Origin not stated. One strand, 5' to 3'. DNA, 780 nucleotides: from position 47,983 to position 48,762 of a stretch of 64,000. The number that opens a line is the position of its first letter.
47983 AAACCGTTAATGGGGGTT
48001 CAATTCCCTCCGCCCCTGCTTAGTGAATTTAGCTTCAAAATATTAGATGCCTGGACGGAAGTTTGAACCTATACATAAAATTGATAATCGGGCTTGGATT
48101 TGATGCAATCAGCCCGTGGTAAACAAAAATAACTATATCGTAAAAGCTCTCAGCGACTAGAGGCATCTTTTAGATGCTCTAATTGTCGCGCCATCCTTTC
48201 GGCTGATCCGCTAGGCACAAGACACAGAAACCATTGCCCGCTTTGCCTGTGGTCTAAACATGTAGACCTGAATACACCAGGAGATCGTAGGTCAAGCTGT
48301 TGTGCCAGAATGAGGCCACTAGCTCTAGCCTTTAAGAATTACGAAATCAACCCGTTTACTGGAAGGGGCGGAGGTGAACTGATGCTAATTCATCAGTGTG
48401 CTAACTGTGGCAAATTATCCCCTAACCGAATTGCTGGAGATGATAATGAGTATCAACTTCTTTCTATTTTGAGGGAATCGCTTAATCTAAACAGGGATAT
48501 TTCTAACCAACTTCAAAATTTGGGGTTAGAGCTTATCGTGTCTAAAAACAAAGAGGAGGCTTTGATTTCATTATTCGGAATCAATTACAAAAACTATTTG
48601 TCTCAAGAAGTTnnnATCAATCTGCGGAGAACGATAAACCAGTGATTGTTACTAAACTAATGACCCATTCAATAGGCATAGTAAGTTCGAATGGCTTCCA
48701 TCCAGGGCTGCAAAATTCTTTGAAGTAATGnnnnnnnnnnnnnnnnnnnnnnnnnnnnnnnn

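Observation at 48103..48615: RNHCP-domain gene whose conserved domain is cut off from any start codon by an in-frame TAA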

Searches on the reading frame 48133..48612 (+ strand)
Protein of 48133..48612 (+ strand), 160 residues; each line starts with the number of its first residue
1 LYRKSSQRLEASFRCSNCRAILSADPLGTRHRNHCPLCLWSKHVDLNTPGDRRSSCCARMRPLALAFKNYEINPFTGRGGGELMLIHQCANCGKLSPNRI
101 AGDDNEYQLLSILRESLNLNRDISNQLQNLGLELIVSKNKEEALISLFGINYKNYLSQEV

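Call 6: search_protein_families(library=pfam, proteins=[window:48133-48612:+], max_evalue=0.1)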
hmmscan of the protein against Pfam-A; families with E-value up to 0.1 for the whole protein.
seq(160 aa): 2 families
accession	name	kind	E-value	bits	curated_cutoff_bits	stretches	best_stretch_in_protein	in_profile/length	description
PF12647.12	RNHCP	-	2.9e-27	94.9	24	1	11-110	2-90/90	RNHCP domain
PF23548.1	Zn_ribbon_FGT1_2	-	0.0069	16.4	27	1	12-38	2-26/35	FORGETTER1 second zinc ribbon domain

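Call 7: search_protein_families(library=ncbifam, proteins=[window:48133-48612:+], max_evalue=0.1)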
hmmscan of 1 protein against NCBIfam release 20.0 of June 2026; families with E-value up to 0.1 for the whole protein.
seq(160 aa): 1 family
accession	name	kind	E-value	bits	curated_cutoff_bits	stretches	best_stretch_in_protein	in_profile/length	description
NF001608.0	PRK00398.1-6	equivalog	1.6e-06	27.9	84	1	12-38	3-27/46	DNA-directed RNA polymerase subunit P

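Call 8: find_homologous_proteins(query=window:48133-48612:+, max_evalue=0.001)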
Query seq(160 aa) (160 aa): 505 proteins with E <= 0.001 among 521 candidates; the best 120 are listed.
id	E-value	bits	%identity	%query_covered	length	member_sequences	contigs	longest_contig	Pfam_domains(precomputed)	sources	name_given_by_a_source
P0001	8.1e-76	271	74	96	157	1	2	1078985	PF12647.13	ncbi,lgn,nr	ncbi:MAG: RNHCP domain-containing protein [Candidatus Woesebacteria bacterium]|nr:MAG: RNHCP domain-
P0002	1.5e-70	254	73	93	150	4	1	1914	PF12647.13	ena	-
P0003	6.0e-69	249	69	94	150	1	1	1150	PF12647.13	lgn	-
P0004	3.2e-56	207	58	91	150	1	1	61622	PF12647.13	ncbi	-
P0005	5.4e-53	197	91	63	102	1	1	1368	PF12647.13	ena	-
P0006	4.0e-52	194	93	62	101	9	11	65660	PF12647.13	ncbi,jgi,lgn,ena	-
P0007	6.1e-52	193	89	63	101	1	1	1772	PF12647.13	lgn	-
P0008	9.9e-52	193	81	68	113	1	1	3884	PF12647.13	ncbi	-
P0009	8.9e-50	186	66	74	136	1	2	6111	PF12647.13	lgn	-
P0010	7.9e-48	180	55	91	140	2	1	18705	PF12647.13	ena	-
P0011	1.1e-47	180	53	92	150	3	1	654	PF12647.13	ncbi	-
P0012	1.5e-46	176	84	61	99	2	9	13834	PF12647.13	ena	-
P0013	1.7e-46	176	76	65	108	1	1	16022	PF12647.13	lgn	-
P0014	4.6e-45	171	72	64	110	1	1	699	PF12647.13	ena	-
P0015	5.6e-44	168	67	68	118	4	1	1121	PF12647.13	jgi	-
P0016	7.2e-44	167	76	61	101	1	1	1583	PF12647.13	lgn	-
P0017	8.4e-44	167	60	72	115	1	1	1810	PF12647.13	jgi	jgi:hypothetical protein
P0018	1.8e-43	166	72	61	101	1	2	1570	PF12647.13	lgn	-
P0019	4.1e-43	165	78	60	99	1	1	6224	PF12647.13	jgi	jgi:hypothetical protein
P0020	1.3e-42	163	72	61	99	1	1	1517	PF12647.13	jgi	jgi:hypothetical protein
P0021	2.5e-42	162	75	61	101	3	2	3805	PF12647.13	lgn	-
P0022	1.1e-41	160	48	91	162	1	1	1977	PF12647.13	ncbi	-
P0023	1.4e-41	160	80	57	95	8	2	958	PF12647.13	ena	-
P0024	1.5e-41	160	80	51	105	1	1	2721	PF12647.13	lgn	-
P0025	2.5e-41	159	49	90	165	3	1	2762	PF12647.13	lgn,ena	-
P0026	3.8e-41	158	52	89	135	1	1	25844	PF12647.13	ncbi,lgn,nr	ncbi:MAG: RNHCP domain-containing protein [Patescibacteria group bacterium]|nr:RNHCP domain-containi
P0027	5.0e-41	158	73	61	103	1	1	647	PF12647.13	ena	-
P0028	9.7e-41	157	79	56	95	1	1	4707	PF12647.13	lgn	-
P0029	1.2e-40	157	49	91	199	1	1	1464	PF12647.13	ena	-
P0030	1.4e-40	157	47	94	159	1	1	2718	PF12647.13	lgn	-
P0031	1.9e-40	156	75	58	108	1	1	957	PF12647.13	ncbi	-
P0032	2.4e-40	156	48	95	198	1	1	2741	PF12647.13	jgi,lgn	-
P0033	2.4e-40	156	69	61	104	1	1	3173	PF12647.13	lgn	-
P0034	2.5e-40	156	46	94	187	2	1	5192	PF12647.13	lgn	-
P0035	3.0e-40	155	70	61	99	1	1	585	PF12647.13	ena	-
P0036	3.3e-40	155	47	91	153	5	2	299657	PF12647.13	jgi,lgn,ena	-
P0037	3.9e-40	155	51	87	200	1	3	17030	PF12647.13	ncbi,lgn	-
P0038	7.3e-40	154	78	56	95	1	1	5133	PF12647.13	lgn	-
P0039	7.6e-40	154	53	80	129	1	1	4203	PF12647.13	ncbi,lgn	-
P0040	9.5e-40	154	71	60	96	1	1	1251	PF12647.13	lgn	-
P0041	1.3e-39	153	77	57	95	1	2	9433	PF12647.13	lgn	-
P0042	2.2e-39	153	50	88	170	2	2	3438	PF12647.13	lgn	-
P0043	2.3e-39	153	49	89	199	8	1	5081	PF12647.13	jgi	-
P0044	2.3e-39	153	46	89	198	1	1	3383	PF12647.13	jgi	jgi:predicted RNA-binding Zn-ribbon protein involved in translation (DUF1610 family)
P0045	3.0e-39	152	71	60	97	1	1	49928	PF12647.13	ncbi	-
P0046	3.3e-39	152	52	93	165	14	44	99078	PF12647.13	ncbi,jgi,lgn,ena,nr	ncbi:MAG TPA: RNHCP domain-containing protein [Candidatus Paceibacterota bacterium]|jgi:DNA-directed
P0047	3.7e-39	152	54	84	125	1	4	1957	PF12647.13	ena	-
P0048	5.3e-39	151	47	92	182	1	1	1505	PF12647.13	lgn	-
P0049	5.3e-39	151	69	61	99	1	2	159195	PF12647.13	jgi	jgi:hypothetical protein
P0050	6.0e-39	151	68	61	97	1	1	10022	PF12647.13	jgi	jgi:hypothetical protein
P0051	6.4e-39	151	48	93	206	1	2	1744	PF12647.13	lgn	-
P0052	7.1e-39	151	48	90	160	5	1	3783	PF12647.13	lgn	-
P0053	8.4e-39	151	48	90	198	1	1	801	PF12647.13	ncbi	-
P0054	8.9e-39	151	50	89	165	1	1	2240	PF12647.13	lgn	-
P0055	8.9e-39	151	67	61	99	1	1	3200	PF12647.13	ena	-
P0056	1.0e-38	150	77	56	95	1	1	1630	PF12647.13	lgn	-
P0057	1.1e-38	150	50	91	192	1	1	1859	PF12647.13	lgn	-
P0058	1.1e-38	150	47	91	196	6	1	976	PF12647.13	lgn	-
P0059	1.1e-38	150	70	59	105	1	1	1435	PF12647.13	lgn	-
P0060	1.2e-38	150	68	61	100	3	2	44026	PF12647.13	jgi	jgi:hypothetical protein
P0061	1.6e-38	150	71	61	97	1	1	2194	PF12647.13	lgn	-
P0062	1.6e-38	150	49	87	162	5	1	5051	PF12647.13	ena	-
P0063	1.8e-38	150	67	60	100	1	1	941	PF12647.13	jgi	jgi:hypothetical protein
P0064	2.0e-38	150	47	93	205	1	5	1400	PF12647.13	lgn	-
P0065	2.0e-38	149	50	87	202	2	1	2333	PF12647.13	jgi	-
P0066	2.0e-38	149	48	92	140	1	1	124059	PF12647.13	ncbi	-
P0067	2.2e-38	149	46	88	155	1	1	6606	PF12647.13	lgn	-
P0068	2.2e-38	149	70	59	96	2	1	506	PF12647.13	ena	-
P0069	2.4e-38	149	64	62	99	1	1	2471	PF12647.13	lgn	-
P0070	2.5e-38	149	77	54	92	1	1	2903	PF12647.13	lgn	-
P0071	2.6e-38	149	47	91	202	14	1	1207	PF12647.13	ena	-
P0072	2.9e-38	149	48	90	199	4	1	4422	PF12647.13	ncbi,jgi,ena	-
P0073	3.4e-38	149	46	93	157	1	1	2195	PF12647.13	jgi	-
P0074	3.7e-38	149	48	91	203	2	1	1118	PF12647.13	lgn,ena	-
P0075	3.9e-38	149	49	87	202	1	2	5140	PF12647.13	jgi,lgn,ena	-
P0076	4.5e-38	148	76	54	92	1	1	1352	PF12647.13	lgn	-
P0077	4.6e-38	148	45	93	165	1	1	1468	PF12647.13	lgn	-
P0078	7.0e-38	148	77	56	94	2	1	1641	PF12647.13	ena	-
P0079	7.2e-38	148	69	61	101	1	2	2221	PF12647.13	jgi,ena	-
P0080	8.5e-38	147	46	91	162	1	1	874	PF12647.13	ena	-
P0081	1.0e-37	147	48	87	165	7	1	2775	PF12647.13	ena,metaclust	metaclust:\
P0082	1.0e-37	147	51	84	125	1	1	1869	PF12647.13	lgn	-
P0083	1.1e-37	147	47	93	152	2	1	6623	PF12647.13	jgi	-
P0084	1.1e-37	147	47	89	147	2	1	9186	PF12647.13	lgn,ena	-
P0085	1.1e-37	147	47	88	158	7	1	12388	PF12647.13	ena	-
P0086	1.2e-37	147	44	96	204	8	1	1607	PF12647.13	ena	-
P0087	1.4e-37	147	68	61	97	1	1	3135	PF12647.13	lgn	-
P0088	1.4e-37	147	66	61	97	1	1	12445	PF12647.13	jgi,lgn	jgi:hypothetical protein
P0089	1.5e-37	147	45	93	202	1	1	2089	PF12647.13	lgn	-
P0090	1.7e-37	146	78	56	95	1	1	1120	PF12647.13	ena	-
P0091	1.8e-37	146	48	88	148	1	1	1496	PF12647.13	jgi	jgi:DNA-directed RNA polymerase subunit RPC12/RpoP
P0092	1.9e-37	146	67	61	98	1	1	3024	PF12647.13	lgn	-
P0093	2.0e-37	146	49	87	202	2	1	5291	PF12647.13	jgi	-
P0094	2.1e-37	146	63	61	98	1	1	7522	PF12647.13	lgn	-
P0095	3.0e-37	146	72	56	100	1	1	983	PF12647.13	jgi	jgi:hypothetical protein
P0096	3.5e-37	145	76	54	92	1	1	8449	PF12647.13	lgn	-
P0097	3.7e-37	145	66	61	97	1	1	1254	PF12647.13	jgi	jgi:hypothetical protein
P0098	4.3e-37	145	66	63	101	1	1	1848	PF12647.13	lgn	-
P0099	5.0e-37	145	46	89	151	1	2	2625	PF12647.13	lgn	-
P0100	5.1e-37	145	51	84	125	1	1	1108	PF12647.13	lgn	-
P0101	5.4e-37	145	46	91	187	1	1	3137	PF12647.13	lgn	-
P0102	5.8e-37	145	74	57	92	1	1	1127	PF12647.13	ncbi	-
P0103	6.0e-37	145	45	95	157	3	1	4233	PF12647.13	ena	-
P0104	6.3e-37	145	45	88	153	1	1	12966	PF12647.13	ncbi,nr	ncbi:MAG: RNHCP domain-containing protein [Parcubacteria group bacterium]|nr:RNHCP domain-containing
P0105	7.0e-37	144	70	58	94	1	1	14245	PF12647.13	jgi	jgi:hypothetical protein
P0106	8.1e-37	144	48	88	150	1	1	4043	PF12647.13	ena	-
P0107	9.9e-37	144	69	61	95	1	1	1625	PF12647.13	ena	-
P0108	1.0e-36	144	49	87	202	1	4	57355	PF12647.13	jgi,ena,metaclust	metaclust:\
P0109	1.1e-36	144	63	63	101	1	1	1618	PF12647.13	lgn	-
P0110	1.2e-36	144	45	88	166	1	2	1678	PF12647.13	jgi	-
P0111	1.4e-36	144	65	61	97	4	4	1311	PF12647.13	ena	-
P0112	1.4e-36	144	72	57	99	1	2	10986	PF12647.13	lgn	-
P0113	1.5e-36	143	44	93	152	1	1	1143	PF12647.13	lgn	-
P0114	1.5e-36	143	64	61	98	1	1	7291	PF12647.13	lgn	-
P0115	1.6e-36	143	43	90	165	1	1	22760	PF12647.13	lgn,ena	-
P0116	1.8e-36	143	66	60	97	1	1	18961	PF12647.13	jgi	jgi:hypothetical protein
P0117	3.2e-36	142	47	86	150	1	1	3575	PF12647.13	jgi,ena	-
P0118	3.6e-36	142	45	89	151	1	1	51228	PF12647.13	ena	-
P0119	3.7e-36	142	71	57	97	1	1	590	PF12647.13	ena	-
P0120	3.8e-36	142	64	61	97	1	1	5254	PF12647.13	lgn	-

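Call 11: find_encoding_contigs(protein=P0006, flank=3000, max_places=10)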
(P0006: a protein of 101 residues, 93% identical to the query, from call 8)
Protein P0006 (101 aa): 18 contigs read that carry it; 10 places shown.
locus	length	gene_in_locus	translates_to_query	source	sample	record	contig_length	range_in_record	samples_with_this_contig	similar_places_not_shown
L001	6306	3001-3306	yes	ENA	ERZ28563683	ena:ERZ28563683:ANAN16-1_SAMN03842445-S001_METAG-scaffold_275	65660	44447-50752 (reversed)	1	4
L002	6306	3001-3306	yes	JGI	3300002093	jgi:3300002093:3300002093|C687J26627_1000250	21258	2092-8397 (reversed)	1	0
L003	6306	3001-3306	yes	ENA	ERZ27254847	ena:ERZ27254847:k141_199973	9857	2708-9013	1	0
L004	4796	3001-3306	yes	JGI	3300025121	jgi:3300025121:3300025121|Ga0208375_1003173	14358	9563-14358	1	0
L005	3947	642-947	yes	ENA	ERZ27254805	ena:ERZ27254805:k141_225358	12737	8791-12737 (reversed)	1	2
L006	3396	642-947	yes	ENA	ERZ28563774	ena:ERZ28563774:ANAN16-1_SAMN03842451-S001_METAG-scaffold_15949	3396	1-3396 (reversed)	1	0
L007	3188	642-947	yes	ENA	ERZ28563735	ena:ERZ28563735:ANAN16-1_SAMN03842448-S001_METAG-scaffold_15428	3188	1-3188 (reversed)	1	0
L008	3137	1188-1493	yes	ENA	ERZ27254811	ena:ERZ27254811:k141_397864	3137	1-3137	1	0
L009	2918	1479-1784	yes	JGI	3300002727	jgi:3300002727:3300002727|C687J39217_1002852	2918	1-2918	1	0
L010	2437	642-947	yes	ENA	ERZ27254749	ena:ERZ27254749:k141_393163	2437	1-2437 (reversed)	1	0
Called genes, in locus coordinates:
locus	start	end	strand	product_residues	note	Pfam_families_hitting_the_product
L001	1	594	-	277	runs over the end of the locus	-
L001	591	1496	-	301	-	-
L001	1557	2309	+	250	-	PF01978:TrmB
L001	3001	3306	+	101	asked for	PF12647:RNHCP (weak)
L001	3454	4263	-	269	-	-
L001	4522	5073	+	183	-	-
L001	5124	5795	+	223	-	PF07705:CARDB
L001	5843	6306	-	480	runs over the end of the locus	PF00156:Pribosyltran (faint)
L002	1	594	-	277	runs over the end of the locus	-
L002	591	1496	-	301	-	-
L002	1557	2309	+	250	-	PF01978:TrmB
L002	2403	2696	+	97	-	-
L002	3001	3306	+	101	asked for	PF12647:RNHCP (weak)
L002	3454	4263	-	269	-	-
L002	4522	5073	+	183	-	-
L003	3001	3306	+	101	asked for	PF12647:RNHCP (weak)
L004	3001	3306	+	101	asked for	PF12647:RNHCP (weak)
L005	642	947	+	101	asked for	PF12647:RNHCP (weak)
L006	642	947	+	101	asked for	PF12647:RNHCP (weak)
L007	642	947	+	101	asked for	PF12647:RNHCP (weak)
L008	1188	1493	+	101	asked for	PF12647:RNHCP (weak)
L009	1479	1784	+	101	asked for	PF12647:RNHCP (weak)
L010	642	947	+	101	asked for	PF12647:RNHCP (weak)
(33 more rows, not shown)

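Call 15: find_related_loci(query=A1, collection=metagenome_contigs, flank=1500)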
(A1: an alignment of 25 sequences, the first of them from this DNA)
Query A1 (160 aa) in metagenome_contigs; peptide patterns used: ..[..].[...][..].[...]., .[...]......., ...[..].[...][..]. (x = any residue, [..] = any of these).
598 stretches matched a pattern (row limit reached: there are more); 324 encode a relative of the query (tblastn E <= 1e-3); the best 80 are kept; 80 distinct loci.
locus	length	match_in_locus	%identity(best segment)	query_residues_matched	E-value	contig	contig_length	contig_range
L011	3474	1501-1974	95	1-158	7e-100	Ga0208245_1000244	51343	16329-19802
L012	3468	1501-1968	78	1-156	9e-87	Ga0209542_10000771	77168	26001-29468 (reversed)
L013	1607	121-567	83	1-149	4e-88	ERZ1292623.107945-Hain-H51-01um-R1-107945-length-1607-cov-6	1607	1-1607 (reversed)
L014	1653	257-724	78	1-156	4e-88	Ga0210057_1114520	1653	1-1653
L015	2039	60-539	72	1-160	9e-83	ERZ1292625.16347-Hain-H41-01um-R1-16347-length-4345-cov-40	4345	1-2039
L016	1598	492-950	71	1-153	1e-81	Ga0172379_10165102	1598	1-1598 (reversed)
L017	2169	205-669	73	1-155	3e-78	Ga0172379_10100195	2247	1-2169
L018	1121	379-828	70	4-153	1e-80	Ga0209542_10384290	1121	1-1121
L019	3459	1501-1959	69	4-156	5e-75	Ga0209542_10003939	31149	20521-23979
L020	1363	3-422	74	15-154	8e-76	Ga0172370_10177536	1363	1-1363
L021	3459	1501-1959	64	4-156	4e-70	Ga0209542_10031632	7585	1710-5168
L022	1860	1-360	81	30-149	1e-65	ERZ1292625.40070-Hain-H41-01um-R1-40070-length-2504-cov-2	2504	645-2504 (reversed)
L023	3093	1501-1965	57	1-155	9e-59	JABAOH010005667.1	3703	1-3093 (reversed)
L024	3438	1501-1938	58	10-155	2e-57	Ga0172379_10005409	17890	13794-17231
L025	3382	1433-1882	53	10-159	3e-56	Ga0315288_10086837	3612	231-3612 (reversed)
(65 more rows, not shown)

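Call 16: find_related_loci(query=A1, collection=genome_contigs, flank=3000)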
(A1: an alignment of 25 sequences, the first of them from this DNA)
Query A1 (160 aa) in genome_contigs; peptide patterns used: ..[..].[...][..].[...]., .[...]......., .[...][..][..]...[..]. (x = any residue, [..] = any of these).
265 stretches matched a pattern; 230 encode a relative of the query (tblastn E <= 1e-3); the best 80 are kept; 80 distinct loci.
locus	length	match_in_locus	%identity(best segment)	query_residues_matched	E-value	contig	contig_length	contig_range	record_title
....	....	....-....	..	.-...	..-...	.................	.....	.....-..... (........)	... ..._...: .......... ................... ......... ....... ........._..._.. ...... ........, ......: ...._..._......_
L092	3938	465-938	95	1-158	1e-99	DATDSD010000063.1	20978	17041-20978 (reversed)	MAG TPA_asm: Patescibacteria group bacterium isolate SMAG_U7994 k141_43590, whole genome shotgun sequence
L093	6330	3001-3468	78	1-156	2e-86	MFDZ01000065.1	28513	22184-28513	MAG: Candidatus Daviesbacteria bacterium RIFCSPLOWO2_02_FULL_41_8 rifcsplowo2_02_scaffold_7600, whole genome shotgun seq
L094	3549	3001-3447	85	1-149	3e-86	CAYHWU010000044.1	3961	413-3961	MAG TPA_asm: uncultured Gammaproteobacteria bacterium isolate ERP119705_co16_325 genome assembly, contig: NODE_18103_len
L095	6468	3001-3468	79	1-156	4e-86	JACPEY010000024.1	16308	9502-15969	MAG: Candidatus Daviesbacteria bacterium isolate NC_groundwater_347_Ag_B-0.1um_39_21 GD18-4_B1_scaffold_314578, whole ge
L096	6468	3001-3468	80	1-156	1e-85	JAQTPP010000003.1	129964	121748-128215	MAG: Candidatus Daviesbacteria bacterium isolate STB_119 NODE_322_length_129964_cov_5.621110_Sandtown_B, whole genome sh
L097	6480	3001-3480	73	1-160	4e-81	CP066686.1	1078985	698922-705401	MAG: Candidatus Woesebacteria bacterium isolate NC_groundwater_442_Ag_B-0.1um_40_41 chromosome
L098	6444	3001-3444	55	10-157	3e-54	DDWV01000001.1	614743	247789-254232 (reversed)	MAG TPA_asm: Candidatus Collierbacteria bacterium UBA2277 UBA2277_contig_697, whole genome shotgun sequence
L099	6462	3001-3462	54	1-154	1e-53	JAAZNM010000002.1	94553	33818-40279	MAG: Candidatus Roizmanbacteria bacterium isolate AS27yjCOA_175 10912_AS27, whole genome shotgun sequence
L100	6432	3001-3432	54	10-153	2e-53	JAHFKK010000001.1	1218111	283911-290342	MAG: Candidatus Gottesmanbacteria bacterium isolate nzgw408 NODE_1_length_1218112_cov_6.992134, whole genome shotgun seq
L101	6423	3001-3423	54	10-150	6e-53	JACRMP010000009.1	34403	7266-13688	MAG: Candidatus Gottesmanbacteria bacterium isolate NC_groundwater_1910_Pr3_S2p5_48_11 SR2-18-S2p5_coassembly_scaffold_1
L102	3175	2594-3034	52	10-156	8e-53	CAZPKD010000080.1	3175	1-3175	MAG TPA_asm: uncultured Gammaproteobacteria bacterium isolate binchicken_co220_8 genome assembly, contig: NODE_20827_len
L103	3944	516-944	51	10-152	2e-51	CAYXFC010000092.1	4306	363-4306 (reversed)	MAG TPA_asm: uncultured Pseudomonadales bacterium isolate binchicken_co387_139 genome assembly, contig: NODE_30105_lengt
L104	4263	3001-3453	50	10-160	4e-51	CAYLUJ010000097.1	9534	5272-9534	MAG TPA_asm: uncultured Pelolinea sp. isolate SRP192927_co3_102 genome assembly, contig: NODE_18664_length_9534_cov_4.05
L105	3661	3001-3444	50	10-157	3e-51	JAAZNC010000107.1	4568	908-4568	MAG: Chloroflexota bacterium isolate AS27yjCOA_124 157877_AS27, whole genome shotgun sequence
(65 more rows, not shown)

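Call 34: find_encoding_contigs(protein=P0024, flank=1500, max_places=3)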
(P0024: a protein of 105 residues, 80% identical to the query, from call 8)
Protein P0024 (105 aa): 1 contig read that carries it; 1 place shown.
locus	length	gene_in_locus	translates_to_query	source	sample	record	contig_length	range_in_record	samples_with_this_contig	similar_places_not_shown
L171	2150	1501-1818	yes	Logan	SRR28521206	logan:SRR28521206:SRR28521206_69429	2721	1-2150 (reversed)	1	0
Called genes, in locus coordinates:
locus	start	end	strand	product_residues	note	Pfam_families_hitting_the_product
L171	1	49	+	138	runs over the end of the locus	PF08030:NAD_binding_6, PF00175:NAD_binding_1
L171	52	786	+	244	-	PF03824:NicO (weak)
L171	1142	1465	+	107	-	PF01541:GIY-YIG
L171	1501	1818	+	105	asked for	PF12647:RNHCP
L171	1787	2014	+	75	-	-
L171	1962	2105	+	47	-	-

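Call 46: search_solved_structures(query=window:48145-48612:+, max_evalue=10, show_alignments=2)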
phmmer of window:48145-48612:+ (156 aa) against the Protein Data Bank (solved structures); distinct sequences matched with E-value up to 10: 0.

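Call 54: predict_structure(alignment_id=A4)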
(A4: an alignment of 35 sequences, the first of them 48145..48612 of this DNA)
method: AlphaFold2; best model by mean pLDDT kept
length: 156 residues; sequences in the alignment: 35
mean_pLDDT: 84.6   pTM: 0.80
mean pLDDT of the five models: 84.6, 83.4, 83.1, 81.7, 79.4
residues with pLDDT >= 90: 93; 70-90: 35; 50-70: 17; < 50: 11
segments of 3 or more residues with pLDDT < 50: 1-4, 44-47
pLDDT, mean of each block of 10 residues (from residue 1): 58 82 60 88 53 91 94 90 94 91 96 96 96 94 94 72
secondary structure, 60 per line:
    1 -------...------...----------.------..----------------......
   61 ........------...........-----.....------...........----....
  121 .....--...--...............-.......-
elements in order: E8-10 E17-19 E55-68 E75-85 E91-95 H102-112 H117-125 E128-130 H133-147 H149-155
